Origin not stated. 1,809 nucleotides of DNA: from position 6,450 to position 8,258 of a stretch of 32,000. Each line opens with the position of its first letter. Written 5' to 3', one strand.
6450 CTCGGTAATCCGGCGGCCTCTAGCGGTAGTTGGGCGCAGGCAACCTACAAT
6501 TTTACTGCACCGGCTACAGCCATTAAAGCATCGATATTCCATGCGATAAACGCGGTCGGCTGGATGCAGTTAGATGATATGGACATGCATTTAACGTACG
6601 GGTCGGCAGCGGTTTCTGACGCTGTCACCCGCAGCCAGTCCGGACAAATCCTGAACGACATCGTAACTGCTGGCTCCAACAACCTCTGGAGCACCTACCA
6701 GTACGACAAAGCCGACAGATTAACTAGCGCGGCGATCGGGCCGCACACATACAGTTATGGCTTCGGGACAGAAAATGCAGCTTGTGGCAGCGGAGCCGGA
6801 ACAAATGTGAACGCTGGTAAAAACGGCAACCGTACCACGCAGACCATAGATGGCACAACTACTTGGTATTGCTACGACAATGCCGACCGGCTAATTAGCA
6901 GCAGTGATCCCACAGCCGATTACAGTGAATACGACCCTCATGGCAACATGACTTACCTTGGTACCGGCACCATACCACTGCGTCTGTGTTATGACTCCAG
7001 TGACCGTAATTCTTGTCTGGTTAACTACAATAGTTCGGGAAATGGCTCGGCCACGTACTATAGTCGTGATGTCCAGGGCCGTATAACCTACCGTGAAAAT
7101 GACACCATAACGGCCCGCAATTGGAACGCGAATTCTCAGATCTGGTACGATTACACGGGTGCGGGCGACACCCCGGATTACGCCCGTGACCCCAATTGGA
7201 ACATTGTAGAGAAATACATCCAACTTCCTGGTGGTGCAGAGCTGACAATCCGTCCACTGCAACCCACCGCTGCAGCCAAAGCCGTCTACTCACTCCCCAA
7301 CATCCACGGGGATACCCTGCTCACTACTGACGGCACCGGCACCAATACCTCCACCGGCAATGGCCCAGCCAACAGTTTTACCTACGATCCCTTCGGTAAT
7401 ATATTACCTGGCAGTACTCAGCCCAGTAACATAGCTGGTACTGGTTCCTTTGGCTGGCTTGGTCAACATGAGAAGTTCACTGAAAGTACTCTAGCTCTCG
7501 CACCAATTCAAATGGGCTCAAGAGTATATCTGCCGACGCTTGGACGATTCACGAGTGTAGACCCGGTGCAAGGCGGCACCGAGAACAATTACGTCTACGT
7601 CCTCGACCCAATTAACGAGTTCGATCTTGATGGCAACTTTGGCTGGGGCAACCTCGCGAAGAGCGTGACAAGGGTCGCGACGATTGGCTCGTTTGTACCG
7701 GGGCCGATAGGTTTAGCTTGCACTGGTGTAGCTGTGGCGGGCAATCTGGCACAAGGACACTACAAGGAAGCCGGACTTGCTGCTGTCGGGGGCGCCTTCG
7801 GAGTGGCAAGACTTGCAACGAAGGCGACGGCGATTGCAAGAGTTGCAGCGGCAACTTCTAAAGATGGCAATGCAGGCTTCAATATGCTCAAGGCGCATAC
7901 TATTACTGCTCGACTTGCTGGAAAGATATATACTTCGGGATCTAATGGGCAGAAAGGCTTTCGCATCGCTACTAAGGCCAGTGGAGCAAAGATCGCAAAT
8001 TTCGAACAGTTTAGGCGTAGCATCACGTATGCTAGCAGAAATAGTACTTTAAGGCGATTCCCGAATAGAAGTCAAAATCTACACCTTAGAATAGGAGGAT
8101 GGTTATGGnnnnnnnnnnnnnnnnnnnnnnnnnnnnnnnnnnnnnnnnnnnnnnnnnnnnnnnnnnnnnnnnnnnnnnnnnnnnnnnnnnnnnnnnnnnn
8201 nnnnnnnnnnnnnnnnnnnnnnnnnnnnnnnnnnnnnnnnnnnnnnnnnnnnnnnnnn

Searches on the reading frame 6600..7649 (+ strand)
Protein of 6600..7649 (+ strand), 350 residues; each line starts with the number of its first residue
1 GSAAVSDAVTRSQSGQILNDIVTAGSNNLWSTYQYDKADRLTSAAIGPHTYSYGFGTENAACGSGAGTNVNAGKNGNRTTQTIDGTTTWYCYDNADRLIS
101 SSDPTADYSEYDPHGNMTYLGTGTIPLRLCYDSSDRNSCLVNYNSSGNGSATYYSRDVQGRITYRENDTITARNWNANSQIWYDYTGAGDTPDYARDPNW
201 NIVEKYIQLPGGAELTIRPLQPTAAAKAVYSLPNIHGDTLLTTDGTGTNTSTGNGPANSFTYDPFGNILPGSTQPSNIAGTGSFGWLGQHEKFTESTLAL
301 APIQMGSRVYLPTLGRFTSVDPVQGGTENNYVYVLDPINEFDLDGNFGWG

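Call 37: find_related_loci(query=window:6600-7649:+, collection=genome_contigs, flank=6000)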
Query window:6600-7649:+ (350 aa) in genome_contigs; peptide patterns used: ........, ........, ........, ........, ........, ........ (x = any residue, [..] = any of these).
116 stretches matched a pattern; 38 encode a relative of the query (tblastn E <= 1e-3); 38 distinct loci.
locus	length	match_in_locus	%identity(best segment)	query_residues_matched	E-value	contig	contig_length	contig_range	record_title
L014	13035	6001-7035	64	1-345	5e-145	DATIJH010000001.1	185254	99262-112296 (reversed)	MAG TPA_asm: Candidatus Saccharimonadales bacterium isolate SMAG_U15686 k141_43174, whole genome shotgun sequence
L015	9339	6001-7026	61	2-347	3e-140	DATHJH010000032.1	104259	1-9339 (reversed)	MAG TPA_asm: Candidatus Limnocylindria bacterium isolate SMAG_U12547 k141_285969, whole genome shotgun sequence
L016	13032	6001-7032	63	1-345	4e-139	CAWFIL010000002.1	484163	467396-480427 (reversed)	MAG: uncultured bacterium isolate MFD02134.bin.2.167 genome assembly, contig: contig_31778, whole genome shotgun sequenc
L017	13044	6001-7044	59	1-347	1e-134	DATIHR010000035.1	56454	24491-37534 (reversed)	MAG TPA_asm: Candidatus Saccharimonadales bacterium isolate SMAG_U15643 k141_559760, whole genome shotgun sequence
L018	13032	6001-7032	61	1-345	1e-133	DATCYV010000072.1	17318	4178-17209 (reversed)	MAG TPA_asm: Candidatus Saccharimonadales bacterium isolate SMAG_U53 k141_1185496, whole genome shotgun sequence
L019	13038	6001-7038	58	4-350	3e-132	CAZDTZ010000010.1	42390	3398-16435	MAG TPA_asm: uncultured Candidatus Saccharibacteria bacterium isolate SRP200132_co1_471 genome assembly, contig: NODE_14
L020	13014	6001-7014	62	5-346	6e-129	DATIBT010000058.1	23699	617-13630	MAG TPA_asm: Candidatus Saccharimonadales bacterium isolate SMAG_U16297 k141_153539, whole genome shotgun sequence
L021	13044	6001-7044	58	1-348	1e-125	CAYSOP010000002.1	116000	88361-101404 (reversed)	MAG TPA_asm: uncultured Candidatus Saccharibacteria bacterium isolate SRP200132_co1_551 genome assembly, contig: NODE_15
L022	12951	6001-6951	57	1-318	6e-117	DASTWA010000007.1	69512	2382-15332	MAG TPA_asm: Candidatus Saccharimonadales bacterium isolate SMAG_U2374 k141_559028, whole genome shotgun sequence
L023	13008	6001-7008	56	11-347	3e-109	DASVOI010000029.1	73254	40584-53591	MAG TPA_asm: Candidatus Saccharimonadales bacterium isolate SMAG_U3149 k141_429938, whole genome shotgun sequence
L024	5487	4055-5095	53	1-345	6e-105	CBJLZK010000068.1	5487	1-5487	MAG TPA_asm: uncultured bacterium isolate SRR27822709_concoct_53 genome assembly, contig: ERZ27339097.7314, whole genome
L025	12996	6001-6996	52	1-349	4e-100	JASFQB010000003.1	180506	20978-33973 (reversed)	MAG: Candidatus Woesebacteria bacterium isolate D0819S12metaG_Bin_714 D0819S12metaG_FD_scaffold_3_c1, whole genome shotg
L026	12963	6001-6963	52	1-349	2e-101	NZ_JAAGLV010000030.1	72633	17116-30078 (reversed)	Streptomyces sp. SID13031 NODE_30_length_72633_cov_98.8015_ID_59/0, whole genome shotgun sequence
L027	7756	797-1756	50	1-349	1e-95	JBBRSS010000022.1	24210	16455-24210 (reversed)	MAG: Candidatus Saccharimonadia bacterium isolate La2_metabat2.113 La2_metabat2.113_K_2837506L24210_cov_28.0184, whole g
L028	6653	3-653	66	132-349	4e-95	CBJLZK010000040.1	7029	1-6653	MAG TPA_asm: uncultured bacterium isolate SRR27822709_concoct_53 genome assembly, contig: ERZ27339097.5086, whole genome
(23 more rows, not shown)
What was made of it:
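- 651..8111 (+): Rhs/YD-repeat polymorphic toxin, 2486 aa. It has an N-terminal signal-peptide-like sequence, three PA14 domains, RHS repeats, an Rhs-associated core ending at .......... (7605-7634), and a ~150-aa C-terminal tip. Best core relatives are Candidatus Saccharimonadales MAGs (call 37).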

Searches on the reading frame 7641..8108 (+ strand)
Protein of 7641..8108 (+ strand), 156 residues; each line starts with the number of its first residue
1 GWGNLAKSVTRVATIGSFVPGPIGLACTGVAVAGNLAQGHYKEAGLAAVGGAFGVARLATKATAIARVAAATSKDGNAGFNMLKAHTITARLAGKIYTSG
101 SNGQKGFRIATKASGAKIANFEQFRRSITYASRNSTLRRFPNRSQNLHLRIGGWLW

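Call 44: find_homologous_proteins(query=window:7641-8108:+, max_evalue=0.001)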
Query window:7641-8108:+ (156 aa): 1 proteins with E <= 0.001 among 148 candidates.
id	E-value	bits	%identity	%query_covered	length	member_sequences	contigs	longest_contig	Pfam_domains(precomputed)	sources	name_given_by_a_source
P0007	5.7e-32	129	70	62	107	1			-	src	-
